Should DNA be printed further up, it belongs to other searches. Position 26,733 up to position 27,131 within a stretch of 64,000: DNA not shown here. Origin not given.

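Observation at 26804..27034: Unannotated 33-aa Cys/His-rich micro-ORF with textbook expression signals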

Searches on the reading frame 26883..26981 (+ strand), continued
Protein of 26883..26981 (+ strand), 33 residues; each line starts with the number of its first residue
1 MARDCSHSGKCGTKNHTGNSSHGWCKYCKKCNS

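Call 48: search_protein_families(library=pfam, proteins=[P0004, P0009, P0011, P0010, P0012], max_evalue=1)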
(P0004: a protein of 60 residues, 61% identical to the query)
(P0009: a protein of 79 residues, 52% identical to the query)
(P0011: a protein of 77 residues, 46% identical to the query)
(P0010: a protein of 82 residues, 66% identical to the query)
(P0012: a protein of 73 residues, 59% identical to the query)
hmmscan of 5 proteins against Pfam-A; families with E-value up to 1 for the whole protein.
P0004 (60 aa): 2 families
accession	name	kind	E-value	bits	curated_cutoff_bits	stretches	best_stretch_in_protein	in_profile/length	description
PF16124.10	RecQ_Zn_bind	-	0.49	11.6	25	1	24-60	31-66/66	RecQ zinc-binding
PF24666.1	zf-C2H2_fungi_2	-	0.96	9.8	27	0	52-58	2-8/26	Fungal C2H2 zinc finger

P0009 (79 aa): 0 families

P0011 (77 aa): 1 family
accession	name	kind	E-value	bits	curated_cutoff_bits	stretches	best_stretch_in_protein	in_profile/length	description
PF05129.18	Zn_ribbon_Elf1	-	0.12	12.9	29.8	1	38-73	19-54/79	Transcription elongation factor Elf1 like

P0010 (82 aa): 1 family
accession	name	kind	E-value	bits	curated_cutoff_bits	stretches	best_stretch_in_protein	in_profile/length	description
PF01329.24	Pterin_4a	-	0.012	16.2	26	1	21-69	26-73/91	Pterin 4 alpha carbinolamine dehydratase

P0012 (73 aa): 0 families
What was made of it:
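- On Zinc ribbon / zinc knuckle: Only sub-threshold matches appeared: Zn_ribbon_Elf1 at E 0.12 and RecQ_Zn_bind at E 0.49 (call 48).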

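Call 51: find_homologous_proteins(query=A3, max_evalue=10)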
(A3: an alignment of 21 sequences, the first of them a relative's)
Query A3 (21 sequences) (77 aa, profile of the alignment): 19 proteins with E <= 10 among 76 candidates.
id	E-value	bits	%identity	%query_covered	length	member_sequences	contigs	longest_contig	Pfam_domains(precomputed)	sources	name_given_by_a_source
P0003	3.2e-22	96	44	42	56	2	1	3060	-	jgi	jgi:hypothetical protein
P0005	8.4e-22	95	48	40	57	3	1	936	-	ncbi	-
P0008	5.6e-20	89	55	40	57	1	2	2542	-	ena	-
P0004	1.0e-19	88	53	39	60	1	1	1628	-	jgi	jgi:hypothetical protein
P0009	4.1e-14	70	36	99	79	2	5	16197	-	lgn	-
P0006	1.0e-13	69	45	66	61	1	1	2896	-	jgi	jgi:hypothetical protein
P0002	1.3e-13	68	46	66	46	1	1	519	-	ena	-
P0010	4.2e-13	67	42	92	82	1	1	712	-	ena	-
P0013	1.3e-12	65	32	92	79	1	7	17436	-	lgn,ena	-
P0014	1.6e-12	65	31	86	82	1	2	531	-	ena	-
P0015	2.2e-12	64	30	60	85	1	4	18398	-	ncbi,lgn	-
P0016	2.3e-12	64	31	91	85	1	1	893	-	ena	-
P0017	2.8e-12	64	26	99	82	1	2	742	-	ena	-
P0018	3.2e-12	64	32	92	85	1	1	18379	-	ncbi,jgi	jgi:hypothetical protein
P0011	4.2e-12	64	100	100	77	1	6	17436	-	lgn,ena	-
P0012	2.8e-11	61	58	87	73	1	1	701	-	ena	-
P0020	8.2e-8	50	36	97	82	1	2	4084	-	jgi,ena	jgi:hypothetical protein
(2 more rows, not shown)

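Call 53: find_encoding_contigs(protein=P0015, flank=9000, max_places=4)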
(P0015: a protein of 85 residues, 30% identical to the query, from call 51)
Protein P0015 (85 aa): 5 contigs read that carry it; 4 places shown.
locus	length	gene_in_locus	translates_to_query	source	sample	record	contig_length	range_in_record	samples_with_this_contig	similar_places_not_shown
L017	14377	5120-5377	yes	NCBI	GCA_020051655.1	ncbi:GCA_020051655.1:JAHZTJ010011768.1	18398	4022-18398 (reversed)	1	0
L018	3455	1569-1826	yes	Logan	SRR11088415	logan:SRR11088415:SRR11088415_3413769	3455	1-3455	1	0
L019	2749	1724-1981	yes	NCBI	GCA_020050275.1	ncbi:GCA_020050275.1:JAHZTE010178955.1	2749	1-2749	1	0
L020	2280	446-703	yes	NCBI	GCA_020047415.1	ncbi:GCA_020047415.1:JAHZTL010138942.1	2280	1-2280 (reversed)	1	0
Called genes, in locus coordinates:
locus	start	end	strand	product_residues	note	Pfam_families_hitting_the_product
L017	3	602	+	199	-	?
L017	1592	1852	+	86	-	-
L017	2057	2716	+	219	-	-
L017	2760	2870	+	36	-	-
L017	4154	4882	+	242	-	-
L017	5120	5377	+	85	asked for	-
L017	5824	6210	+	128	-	-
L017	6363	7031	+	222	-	-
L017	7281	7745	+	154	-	-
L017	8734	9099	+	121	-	-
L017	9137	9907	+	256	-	-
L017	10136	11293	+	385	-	PF06114:Peptidase_M78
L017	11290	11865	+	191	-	PF14367:DUF4411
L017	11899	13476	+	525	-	PF12161:HsdM_N, PF02384:N6_Mtase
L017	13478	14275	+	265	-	PF11185:DUF2971 (weak)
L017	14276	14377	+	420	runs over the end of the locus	PF01420:Methylase_S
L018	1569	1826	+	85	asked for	-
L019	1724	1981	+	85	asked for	-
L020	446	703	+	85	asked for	-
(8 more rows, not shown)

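Call 54: find_encoding_contigs(protein=P0018, flank=9000, max_places=4)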
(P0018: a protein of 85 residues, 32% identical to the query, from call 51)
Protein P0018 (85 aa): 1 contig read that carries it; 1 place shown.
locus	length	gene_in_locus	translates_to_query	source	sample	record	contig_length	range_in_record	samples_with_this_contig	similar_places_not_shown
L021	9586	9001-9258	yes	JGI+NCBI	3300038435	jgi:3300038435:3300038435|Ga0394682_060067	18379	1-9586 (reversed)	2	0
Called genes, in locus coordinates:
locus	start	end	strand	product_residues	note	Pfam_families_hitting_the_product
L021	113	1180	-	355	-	-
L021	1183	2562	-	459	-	PF03062:MBOAT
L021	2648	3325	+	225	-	-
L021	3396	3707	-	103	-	PF12844:HTH_19, PF13560:HTH_31, PF01381:HTH_3, PF13443:HTH_26 (weak)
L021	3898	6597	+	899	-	PF18962:Por_Secre_tail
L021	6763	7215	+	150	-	PF18962:Por_Secre_tail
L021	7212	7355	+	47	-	-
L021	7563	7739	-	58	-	-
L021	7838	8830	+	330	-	-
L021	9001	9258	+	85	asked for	-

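Call 57: search_protein_families(library=pfam, proteins=[L003:1322-2137:+, L021:7838-8827:+, L005:7172-7807:+, L017:5824-6207:+, L017:6363-7028:+, L009:8424-9191:+, L002:4531-5019:+], max_evalue=0.1)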
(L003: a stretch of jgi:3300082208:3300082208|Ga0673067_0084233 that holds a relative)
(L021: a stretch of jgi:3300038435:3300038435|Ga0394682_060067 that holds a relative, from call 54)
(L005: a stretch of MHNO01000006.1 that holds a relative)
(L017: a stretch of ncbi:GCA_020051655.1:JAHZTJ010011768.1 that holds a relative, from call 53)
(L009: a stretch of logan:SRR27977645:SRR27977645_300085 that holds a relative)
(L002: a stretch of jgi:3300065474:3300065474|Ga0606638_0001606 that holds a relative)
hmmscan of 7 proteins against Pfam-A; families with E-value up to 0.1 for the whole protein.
L003:1322-2137:+ (272 aa): 0 families

L021:7838-8827:+ (330 aa): 0 families

L005:7172-7807:+ (212 aa): 0 families

L017:5824-6207:+ (128 aa): 0 families

L017:6363-7028:+ (222 aa): 1 family
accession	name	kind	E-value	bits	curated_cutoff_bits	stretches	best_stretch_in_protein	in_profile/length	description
PF11875.14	DnaJ-like_C11_C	-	0.012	15.9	27.1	1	154-213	64-128/132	DnaJ-like protein C11, C-terminal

L009:8424-9191:+ (256 aa): 0 families

L002:4531-5019:+ (163 aa): 0 families

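Call 58: search_protein_families(library=ncbifam, proteins=[P0015, P0011, P0009, P0020, P0004], max_evalue=0.1)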
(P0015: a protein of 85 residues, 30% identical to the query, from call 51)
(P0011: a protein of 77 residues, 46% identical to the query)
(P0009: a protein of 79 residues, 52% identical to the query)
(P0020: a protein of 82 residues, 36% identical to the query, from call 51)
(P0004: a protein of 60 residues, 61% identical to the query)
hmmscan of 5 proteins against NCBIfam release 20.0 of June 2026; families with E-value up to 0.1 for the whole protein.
P0015 (85 aa): 0 families

P0011 (77 aa): 0 families

P0009 (79 aa): 0 families

P0020 (82 aa): 1 family
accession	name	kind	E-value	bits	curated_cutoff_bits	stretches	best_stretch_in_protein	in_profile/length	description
NF052596.1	RR_EAL_PvrR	equivalog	0.075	11.6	580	1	9-53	344-388/398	response regulator cyclic di-GMP phosphodiesterase PvrR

P0004 (60 aa): 0 families

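Call 73: predict_structure(alignment_id=A5)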
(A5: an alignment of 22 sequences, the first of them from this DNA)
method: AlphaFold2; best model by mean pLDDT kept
length: 33 residues; sequences in the alignment: 22
mean_pLDDT: 59.5   pTM: 0.23
mean pLDDT of the five models: 59.5, 59.3, 58.5, 57.9, 57.0
residues with pLDDT >= 90: 0; 70-90: 0; 50-70: 31; < 50: 2
segments of 3 or more residues with pLDDT < 50: none
pLDDT, mean of each block of 10 residues (from residue 1): 56 59 63 62
secondary structure, 60 per line:
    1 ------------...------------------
elements in order:

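Call 75: find_encoding_contigs(protein=P0008, flank=5000, max_places=4)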
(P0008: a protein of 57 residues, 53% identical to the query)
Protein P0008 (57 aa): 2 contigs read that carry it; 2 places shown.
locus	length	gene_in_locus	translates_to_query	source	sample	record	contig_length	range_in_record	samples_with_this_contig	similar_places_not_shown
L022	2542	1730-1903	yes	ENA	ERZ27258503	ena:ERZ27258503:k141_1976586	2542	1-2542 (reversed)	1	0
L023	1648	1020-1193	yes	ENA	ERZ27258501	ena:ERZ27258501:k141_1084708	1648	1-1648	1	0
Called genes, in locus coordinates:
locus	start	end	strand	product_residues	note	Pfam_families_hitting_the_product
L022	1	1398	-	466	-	?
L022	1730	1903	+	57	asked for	-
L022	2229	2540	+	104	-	?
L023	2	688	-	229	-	?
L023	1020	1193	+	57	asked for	-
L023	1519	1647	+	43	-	?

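Call 76: fold_search(model_id=the predicted structure, library=pdb)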
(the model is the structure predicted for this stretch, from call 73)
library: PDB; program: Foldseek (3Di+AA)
matches with E <= 10: 0; with E <= 0.001: 0
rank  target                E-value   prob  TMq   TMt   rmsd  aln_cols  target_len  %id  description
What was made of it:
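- On Zinc ribbon / zinc knuckle: Foldseek gave no match (call 76).
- Tried and rejected: Foldseek against the PDB found 0 matches (call 76).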
